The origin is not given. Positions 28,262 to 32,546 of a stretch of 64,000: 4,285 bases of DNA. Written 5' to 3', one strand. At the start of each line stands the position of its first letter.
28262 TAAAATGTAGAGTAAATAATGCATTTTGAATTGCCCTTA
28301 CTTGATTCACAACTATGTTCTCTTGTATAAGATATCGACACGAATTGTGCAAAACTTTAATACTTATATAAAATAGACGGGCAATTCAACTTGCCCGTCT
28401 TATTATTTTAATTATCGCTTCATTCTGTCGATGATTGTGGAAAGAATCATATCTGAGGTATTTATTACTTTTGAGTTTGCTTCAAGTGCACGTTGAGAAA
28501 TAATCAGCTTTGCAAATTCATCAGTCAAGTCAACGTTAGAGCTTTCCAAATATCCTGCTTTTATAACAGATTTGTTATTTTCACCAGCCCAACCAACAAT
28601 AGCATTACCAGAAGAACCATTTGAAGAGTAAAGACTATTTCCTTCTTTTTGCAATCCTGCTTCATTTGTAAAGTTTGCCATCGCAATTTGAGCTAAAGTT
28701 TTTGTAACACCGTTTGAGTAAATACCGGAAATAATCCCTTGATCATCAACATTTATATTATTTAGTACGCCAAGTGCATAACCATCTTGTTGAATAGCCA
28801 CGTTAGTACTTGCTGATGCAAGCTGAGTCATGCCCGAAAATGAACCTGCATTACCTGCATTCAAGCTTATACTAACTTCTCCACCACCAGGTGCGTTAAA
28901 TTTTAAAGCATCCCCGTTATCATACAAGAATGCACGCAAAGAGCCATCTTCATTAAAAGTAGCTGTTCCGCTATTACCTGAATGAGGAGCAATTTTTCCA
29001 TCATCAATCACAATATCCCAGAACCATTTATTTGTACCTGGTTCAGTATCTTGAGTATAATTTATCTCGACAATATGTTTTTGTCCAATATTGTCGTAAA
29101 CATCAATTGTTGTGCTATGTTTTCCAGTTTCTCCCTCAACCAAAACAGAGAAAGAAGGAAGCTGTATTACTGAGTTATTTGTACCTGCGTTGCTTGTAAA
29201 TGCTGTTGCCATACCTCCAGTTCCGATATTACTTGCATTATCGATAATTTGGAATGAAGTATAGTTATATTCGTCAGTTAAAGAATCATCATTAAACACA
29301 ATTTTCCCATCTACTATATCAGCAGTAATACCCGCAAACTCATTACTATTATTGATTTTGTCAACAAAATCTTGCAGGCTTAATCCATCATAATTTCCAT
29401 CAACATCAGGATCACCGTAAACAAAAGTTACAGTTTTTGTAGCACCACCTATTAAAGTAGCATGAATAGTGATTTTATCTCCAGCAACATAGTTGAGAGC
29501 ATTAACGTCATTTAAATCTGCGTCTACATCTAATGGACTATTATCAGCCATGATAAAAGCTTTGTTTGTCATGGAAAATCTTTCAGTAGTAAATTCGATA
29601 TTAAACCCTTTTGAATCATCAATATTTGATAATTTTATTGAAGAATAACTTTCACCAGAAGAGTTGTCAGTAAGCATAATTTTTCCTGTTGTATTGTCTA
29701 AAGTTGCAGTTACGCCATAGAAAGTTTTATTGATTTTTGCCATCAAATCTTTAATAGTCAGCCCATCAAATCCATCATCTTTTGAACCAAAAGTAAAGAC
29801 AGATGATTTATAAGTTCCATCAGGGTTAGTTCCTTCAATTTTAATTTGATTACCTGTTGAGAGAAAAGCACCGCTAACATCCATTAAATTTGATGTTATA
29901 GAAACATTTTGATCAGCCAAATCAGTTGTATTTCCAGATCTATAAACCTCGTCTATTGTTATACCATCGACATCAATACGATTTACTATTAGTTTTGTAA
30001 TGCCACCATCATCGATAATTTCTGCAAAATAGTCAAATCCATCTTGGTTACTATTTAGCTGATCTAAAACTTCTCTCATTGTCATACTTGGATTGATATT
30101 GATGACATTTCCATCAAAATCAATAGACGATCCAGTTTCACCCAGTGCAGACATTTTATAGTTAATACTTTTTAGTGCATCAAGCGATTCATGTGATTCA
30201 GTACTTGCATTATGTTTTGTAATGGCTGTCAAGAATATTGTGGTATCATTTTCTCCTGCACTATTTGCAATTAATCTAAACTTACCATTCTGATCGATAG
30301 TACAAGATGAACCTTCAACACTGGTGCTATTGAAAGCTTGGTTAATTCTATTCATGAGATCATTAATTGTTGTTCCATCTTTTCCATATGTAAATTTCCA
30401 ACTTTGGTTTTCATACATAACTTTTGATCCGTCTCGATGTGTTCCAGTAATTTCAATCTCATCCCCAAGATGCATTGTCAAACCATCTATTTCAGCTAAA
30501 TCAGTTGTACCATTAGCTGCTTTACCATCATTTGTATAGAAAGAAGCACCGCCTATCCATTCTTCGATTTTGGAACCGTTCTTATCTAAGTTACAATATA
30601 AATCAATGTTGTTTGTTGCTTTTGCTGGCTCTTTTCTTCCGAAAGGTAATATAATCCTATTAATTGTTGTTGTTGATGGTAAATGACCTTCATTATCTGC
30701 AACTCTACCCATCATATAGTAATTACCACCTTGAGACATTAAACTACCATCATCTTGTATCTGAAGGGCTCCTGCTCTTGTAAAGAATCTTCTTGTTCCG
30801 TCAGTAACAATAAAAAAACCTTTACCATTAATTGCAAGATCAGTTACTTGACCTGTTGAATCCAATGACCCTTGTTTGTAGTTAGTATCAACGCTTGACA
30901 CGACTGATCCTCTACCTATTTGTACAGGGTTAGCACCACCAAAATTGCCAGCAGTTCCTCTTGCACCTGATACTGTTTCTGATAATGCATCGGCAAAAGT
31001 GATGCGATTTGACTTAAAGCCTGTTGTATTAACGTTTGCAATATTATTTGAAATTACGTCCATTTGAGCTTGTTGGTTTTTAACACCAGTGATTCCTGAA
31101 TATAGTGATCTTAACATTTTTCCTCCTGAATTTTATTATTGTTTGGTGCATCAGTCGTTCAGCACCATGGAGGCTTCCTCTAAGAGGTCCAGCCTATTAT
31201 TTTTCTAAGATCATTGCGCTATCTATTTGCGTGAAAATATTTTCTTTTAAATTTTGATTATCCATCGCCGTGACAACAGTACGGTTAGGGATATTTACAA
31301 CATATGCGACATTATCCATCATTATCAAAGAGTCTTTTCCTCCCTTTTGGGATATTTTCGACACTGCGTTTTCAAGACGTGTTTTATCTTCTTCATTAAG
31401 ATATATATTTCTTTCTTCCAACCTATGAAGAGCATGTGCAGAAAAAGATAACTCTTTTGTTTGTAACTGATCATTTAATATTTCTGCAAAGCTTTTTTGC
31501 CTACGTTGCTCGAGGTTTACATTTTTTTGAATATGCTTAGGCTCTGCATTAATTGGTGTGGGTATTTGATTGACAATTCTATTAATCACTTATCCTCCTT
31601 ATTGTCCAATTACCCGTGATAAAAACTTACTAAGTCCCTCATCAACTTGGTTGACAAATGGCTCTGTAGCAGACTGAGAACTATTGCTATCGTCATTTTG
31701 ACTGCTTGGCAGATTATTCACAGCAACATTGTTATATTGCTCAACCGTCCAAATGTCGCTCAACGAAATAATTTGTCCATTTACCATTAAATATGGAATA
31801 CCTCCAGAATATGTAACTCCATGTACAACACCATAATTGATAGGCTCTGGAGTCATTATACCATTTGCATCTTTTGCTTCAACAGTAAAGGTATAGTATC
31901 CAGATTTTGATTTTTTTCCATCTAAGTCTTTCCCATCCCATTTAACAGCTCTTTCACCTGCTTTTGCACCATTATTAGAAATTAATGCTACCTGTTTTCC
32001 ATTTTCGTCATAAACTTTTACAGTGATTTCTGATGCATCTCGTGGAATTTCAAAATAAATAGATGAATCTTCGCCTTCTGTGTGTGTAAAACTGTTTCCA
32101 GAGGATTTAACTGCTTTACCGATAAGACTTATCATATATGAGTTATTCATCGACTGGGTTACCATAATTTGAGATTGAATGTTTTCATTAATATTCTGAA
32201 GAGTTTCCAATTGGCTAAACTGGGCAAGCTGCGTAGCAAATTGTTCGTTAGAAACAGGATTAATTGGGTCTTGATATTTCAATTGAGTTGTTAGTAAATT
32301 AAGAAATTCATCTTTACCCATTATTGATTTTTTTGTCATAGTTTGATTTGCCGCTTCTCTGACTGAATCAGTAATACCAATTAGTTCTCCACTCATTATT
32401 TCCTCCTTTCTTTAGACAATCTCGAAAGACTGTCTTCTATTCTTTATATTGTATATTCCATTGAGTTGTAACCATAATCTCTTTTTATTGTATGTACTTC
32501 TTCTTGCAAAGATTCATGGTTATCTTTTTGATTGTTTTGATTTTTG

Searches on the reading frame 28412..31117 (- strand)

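Call 70: search_protein_families(library=pfam, proteins=[window:28412-31117:-], max_evalue=0.00001)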
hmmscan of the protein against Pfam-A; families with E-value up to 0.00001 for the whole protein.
window:28412-31117:- (901 aa): 4 families
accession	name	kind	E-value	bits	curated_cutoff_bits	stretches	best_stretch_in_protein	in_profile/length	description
PF07559.19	FlgE_D2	-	2.5e-14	54.4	22.7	1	663-780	18-142/142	Flagellar basal body protein FlaE D2 domain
PF06429.18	Flg_bbr_C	-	2.9e-14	52.7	23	1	854-897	2-45/46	Flagellar basal body rod FlgEFG protein C-terminal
PF00460.25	Flg_bb_rod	-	3.3e-12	46.5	20.7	1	5-35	1-31/31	Flagella basal body rod protein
PF22692.1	LlgE_F_G_D1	-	2.5e-07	31.2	27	1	95-133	1-40/64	Flagellar hook protein FlgE/F/G D1 domain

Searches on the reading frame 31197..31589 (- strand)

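Call 10: search_protein_families(library=pfam, proteins=[window:31197-31589:-])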
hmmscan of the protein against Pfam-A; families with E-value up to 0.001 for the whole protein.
window:31197-31589:- (130 aa): 1 family
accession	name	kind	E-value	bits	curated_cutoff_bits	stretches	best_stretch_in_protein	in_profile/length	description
PF12611.13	Flagellar_put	-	8.2e-12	45.1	21.1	1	104-127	1-24/24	Putative flagellar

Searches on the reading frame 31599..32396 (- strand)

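Call 10: search_protein_families(library=pfam, proteins=[window:31599-32396:-])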
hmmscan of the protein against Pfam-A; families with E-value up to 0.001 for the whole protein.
window:31599-32396:- (265 aa): 4 families
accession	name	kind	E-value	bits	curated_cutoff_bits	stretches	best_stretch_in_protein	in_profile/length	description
PF03963.19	FlgD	-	1.8e-20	73.4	27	1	14-75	14-75/75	Flagellar hook capping protein - N-terminal region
PF13860.13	FlgD_ig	-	6.9e-16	58.4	27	1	100-177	1-78/79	FlgD Ig-like domain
PF13861.12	FLgD_tudor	-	4.7e-05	24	26.9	1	90-215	8-57/58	FlgD Tudor-like domain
PF13585.12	CHU_C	-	0.00024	21.6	27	1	109-176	12-74/86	CHU_C Type IX secretion signal domain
